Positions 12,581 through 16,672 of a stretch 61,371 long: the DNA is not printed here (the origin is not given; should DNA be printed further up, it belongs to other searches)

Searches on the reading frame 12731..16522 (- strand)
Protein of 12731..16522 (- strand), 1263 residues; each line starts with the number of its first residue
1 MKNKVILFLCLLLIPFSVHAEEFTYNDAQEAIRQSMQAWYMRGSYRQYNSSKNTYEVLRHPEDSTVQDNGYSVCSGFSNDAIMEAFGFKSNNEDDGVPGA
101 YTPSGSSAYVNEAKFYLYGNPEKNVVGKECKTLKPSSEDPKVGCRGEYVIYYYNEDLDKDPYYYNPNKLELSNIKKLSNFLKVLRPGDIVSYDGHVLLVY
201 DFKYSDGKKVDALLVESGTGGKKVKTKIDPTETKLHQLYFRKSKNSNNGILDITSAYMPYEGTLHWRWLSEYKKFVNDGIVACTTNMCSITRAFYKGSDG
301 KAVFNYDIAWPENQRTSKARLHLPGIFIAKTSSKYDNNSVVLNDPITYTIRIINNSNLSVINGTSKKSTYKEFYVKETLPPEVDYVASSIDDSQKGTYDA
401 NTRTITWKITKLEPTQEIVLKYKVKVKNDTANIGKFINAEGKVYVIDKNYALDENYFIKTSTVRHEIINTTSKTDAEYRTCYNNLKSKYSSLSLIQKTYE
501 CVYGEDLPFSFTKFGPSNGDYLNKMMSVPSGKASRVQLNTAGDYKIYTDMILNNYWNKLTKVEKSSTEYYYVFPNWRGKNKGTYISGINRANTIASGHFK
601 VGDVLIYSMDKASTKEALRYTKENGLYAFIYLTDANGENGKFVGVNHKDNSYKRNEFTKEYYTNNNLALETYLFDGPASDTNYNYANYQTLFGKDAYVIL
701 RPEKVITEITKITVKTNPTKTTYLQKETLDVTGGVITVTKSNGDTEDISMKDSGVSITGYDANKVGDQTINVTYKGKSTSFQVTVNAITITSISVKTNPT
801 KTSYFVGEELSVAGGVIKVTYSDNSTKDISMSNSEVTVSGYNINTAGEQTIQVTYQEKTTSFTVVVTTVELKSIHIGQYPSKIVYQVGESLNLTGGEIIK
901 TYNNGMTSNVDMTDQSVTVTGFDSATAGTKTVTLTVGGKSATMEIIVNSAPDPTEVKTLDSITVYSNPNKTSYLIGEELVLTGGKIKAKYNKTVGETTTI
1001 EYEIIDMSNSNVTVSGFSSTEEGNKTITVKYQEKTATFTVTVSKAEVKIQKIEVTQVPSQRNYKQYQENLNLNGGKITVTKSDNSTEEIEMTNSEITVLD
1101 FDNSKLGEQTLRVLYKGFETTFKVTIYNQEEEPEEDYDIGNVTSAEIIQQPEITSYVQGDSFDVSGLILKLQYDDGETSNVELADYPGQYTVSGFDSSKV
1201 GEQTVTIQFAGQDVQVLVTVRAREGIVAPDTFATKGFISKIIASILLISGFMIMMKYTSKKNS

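Call 44: search_protein_families(library=ncbifam, proteins=[window:12731-16522:-], max_evalue=0.00001)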
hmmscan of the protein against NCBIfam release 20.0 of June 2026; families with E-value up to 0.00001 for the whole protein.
window:12731-16522:- (1263 aa): 0 families

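Call 64: search_protein_families(library=pfam, proteins=[window:12731-16522:-], max_evalue=0.001)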
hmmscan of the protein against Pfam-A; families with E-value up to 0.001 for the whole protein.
window:12731-16522:- (1263 aa): 3 families
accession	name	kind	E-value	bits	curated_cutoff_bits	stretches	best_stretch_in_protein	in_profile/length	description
PF07523.18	Big_3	-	8.9e-69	228.1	21.2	6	797-866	1-68/68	Bacterial Ig-like domain (group 3)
PF21426.3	GBS104-like_Ig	-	3.6e-05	25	26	1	343-453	8-102/112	Tip pilin GBS104-like, Ig-like domain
PF08796.15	DUF1797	-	0.00014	22.3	27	0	1021-1046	23-48/67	Protein of unknown function (DUF1797)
